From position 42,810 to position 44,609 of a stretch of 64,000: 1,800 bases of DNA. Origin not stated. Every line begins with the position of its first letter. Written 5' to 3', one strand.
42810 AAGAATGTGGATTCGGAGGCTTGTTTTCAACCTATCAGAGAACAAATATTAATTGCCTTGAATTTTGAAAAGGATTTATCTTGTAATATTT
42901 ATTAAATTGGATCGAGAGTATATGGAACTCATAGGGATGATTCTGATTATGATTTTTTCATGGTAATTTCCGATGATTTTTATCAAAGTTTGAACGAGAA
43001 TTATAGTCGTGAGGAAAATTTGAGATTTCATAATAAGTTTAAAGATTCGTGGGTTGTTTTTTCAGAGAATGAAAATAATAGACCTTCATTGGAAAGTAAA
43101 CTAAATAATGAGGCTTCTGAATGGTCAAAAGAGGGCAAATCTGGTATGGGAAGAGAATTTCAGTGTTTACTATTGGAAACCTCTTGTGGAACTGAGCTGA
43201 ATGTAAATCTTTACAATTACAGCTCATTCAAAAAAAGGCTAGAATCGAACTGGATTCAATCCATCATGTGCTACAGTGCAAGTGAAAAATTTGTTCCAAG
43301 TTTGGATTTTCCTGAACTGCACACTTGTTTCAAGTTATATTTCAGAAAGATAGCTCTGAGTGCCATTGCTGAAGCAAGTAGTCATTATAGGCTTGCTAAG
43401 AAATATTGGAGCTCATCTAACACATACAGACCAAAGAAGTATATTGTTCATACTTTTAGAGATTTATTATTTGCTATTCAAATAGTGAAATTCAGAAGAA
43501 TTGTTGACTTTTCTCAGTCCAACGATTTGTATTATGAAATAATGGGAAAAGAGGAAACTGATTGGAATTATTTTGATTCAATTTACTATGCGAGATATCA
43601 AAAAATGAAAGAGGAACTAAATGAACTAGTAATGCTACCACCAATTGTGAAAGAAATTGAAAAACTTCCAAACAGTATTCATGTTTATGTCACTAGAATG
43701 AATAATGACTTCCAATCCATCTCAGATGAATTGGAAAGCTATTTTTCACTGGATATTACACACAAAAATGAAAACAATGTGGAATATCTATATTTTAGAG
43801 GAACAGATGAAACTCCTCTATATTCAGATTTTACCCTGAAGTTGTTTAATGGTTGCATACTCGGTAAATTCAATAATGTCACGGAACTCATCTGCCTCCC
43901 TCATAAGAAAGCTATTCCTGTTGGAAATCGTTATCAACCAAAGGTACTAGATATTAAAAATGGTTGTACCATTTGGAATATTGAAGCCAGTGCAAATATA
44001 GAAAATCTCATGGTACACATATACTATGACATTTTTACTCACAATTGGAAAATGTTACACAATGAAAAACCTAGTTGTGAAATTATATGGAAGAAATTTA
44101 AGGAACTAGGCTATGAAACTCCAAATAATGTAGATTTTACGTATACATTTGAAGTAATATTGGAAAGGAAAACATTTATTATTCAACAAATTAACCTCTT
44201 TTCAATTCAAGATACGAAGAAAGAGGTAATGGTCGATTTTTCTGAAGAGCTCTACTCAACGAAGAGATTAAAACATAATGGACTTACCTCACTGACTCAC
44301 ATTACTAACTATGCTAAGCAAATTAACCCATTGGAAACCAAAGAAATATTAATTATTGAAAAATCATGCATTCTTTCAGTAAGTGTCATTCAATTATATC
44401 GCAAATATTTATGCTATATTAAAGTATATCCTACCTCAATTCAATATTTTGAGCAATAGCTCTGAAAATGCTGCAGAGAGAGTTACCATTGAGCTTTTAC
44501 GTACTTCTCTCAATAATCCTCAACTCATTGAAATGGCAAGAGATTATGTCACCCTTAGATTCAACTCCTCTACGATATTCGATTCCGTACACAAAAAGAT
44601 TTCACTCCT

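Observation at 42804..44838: OAS/cGAS-like nucleotidyltransferase gene interrupted by an in-frame TAA inside its catalytic core motif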

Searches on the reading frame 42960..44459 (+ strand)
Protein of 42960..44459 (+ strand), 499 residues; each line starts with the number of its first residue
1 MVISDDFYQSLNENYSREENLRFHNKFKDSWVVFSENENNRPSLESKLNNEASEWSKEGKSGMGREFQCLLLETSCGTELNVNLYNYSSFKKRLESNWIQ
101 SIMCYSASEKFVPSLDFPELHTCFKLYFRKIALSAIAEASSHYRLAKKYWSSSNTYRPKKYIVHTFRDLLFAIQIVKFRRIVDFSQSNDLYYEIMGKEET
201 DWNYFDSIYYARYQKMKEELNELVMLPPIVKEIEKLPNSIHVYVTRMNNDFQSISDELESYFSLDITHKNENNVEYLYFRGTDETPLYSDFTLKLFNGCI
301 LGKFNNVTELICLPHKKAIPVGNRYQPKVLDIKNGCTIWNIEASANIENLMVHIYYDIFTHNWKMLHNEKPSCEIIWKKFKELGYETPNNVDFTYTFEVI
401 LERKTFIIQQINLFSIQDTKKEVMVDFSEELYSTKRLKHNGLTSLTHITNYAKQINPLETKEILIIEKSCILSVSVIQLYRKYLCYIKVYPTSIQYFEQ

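Call 24: find_encoding_contigs(protein=window:42960-44459:+, flank=3000, max_places=10)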
Protein window:42960-44459:+ (499 aa): no gene with exactly this product is on record in the collection.
